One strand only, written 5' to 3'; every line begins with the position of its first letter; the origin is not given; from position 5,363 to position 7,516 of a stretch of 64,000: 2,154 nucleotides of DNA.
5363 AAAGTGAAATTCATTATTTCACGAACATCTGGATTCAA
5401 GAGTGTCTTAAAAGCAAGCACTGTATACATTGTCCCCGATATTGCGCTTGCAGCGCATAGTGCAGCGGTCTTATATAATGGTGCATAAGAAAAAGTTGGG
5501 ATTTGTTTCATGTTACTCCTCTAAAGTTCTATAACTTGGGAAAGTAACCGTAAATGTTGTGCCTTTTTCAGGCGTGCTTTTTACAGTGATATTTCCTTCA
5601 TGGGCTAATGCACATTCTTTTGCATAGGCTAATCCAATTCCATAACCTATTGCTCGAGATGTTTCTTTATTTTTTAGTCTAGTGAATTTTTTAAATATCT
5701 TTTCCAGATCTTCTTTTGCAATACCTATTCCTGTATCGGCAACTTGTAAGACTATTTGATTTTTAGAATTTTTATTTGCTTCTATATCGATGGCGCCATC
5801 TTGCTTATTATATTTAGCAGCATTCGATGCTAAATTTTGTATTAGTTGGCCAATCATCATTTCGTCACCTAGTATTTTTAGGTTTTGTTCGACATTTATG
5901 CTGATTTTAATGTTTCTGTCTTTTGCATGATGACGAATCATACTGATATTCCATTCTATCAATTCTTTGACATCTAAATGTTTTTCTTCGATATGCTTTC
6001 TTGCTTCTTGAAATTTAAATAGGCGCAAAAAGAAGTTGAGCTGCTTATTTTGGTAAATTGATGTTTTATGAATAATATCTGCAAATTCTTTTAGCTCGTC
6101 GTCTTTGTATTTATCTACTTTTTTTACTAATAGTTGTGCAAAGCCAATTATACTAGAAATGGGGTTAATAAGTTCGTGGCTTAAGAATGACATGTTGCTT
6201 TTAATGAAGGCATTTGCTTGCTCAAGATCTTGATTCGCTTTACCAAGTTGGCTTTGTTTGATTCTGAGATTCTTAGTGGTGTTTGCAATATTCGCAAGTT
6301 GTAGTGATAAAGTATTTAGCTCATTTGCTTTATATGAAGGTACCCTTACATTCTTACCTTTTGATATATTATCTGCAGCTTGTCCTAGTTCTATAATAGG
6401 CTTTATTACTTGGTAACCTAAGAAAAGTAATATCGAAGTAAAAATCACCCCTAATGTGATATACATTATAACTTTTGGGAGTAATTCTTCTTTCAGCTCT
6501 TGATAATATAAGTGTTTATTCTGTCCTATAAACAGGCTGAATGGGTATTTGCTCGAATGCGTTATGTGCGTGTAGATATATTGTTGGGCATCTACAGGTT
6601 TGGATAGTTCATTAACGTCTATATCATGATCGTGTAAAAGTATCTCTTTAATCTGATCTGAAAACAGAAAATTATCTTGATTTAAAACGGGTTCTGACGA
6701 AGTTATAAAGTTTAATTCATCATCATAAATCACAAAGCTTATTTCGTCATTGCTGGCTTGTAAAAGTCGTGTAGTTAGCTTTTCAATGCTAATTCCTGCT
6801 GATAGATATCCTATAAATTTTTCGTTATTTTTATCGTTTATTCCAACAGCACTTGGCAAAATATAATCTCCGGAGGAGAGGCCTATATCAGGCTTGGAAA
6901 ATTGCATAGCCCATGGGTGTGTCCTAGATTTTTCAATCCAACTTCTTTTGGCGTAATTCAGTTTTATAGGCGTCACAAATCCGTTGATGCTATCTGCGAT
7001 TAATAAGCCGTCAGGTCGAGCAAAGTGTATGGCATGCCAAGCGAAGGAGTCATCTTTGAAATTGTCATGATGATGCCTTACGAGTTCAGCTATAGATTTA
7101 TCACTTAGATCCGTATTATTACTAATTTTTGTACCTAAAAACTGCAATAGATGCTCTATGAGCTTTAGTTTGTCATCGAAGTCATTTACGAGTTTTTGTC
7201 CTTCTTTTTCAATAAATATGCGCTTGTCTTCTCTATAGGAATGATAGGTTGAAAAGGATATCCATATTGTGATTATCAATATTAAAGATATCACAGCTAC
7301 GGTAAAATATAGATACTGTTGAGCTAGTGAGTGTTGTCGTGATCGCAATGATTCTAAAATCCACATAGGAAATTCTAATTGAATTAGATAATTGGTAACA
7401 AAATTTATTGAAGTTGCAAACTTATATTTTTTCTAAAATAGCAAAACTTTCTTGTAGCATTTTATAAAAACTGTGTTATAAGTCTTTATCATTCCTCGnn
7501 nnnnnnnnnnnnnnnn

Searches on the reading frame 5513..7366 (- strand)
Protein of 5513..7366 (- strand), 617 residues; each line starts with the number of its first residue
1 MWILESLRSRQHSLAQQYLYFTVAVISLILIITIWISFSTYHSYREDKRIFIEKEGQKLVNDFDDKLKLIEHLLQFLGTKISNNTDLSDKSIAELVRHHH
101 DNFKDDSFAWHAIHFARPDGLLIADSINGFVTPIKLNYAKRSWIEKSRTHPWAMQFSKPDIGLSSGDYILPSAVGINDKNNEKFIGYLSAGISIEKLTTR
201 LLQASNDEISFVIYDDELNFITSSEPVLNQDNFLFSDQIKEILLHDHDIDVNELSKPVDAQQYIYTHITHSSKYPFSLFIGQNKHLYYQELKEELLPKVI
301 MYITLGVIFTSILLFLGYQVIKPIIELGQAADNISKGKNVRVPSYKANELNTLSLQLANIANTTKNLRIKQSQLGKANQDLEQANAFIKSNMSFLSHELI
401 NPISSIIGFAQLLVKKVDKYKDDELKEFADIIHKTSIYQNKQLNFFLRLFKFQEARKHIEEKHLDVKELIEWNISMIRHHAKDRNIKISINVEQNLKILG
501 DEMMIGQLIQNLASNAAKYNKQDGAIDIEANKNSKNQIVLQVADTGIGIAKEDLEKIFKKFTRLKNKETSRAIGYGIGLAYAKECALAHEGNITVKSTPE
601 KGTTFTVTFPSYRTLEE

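Call 5: search_protein_families(library=pfam, proteins=[window:5513-7366:-])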
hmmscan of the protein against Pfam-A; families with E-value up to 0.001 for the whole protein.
window:5513-7366:- (617 aa): 4 families
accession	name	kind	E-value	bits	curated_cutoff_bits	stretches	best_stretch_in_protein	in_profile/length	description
PF02518.31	HATPase_c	-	7.7e-27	94.4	26.4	1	500-611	1-109/111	Histidine kinase-, DNA gyrase B-, and HSP90-like ATPase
PF00512.31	HisKA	-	9.9e-08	32.4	26.9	1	394-453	8-64/66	His Kinase A (phospho-acceptor) domain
PF13589.12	HATPase_c_3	-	3.7e-06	27.4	25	1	508-598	10-96/137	Histidine kinase-, DNA gyrase B-, and HSP90-like ATPase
PF02743.24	dCache_1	-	8.4e-06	25.9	45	1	62-207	21-164/240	Cache domain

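Call 18: search_protein_families(library=ncbifam, proteins=[window:5513-7366:-], max_evalue=0.00001)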
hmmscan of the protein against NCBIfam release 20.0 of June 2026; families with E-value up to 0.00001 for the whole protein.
window:5513-7366:- (617 aa): 73 families (the best 25 are shown)
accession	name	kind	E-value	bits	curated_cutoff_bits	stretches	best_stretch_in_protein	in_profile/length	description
NF046044.1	PnpS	equivalog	2.9e-48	164.8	400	1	394-610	176-390/390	two-component system histidine kinase PnpS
TIGR02966.1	phoR_proteo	equivalog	1.2e-40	139.5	334.2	1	386-609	112-333/333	phosphate regulon sensor histidine kinase PhoR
NF038297.2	hybrid_HK_HrmK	equivalog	4.8e-36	124.6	725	1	357-613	205-459/607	hybrid histidine kinase/response regulator HrmK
NF033092.0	HK_WalK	equivalog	2.2e-35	122.3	725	1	392-610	376-593/594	cell wall metabolism sensor histidine kinase WalK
NF008302.0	PRK11091.1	equivalog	5.6e-34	117.4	838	1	378-610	273-504/779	aerobic respiration two-component sensor histidine kinase ArcB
NF008312.0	PRK11100.1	equivalog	6e-34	117.7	356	1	307-611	193-474/477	two-component system sensor histidine kinase CreC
NF008468.0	PRK11360.1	equivalog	8.9e-34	116.8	646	1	395-612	403-609/616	two-component system sensor histidine kinase AtoS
NF047874.1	MASE3_PAS_HK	subfamily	3.2e-33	115.4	560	1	370-615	382-628/655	MASE3 domain-containing sensor histidine kinase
TIGR02956.1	TMAO_torS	equivalog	3.8e-33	114.7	676.5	1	357-610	433-681/967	TMAO reductase system sensor histidine kinase/response regulator TorS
NF006800.0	PRK09303.1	equivalog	1.7e-32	112.8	342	1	354-614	115-380/383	histidine kinase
NF041735.1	hist_kin_RppB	equivalog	6.1e-32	111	400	1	396-610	224-438/438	two-component system sensor histidine kinase RppB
NF041947.1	LuxQ_Vibrio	equivalog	1.4e-31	109.2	1200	1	370-611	456-696/843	quorum-sensing autoinducer 2 sensor kinase/phosphatase LuxQ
NF033091.0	HK_VanS_ACDEFG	equivalog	1.4e-30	106.4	400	1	348-610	37-293/293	vancomycin resistance histidine kinase VanS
NF008318.0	PRK11107.1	equivalog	2.6e-30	105.2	890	1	254-609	131-516/920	two-component sensor histidine kinase BarA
NF007688.0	PRK10364.1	equivalog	2.8e-30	105.5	479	1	395-611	247-451/460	two-component system sensor histidine kinase ZraS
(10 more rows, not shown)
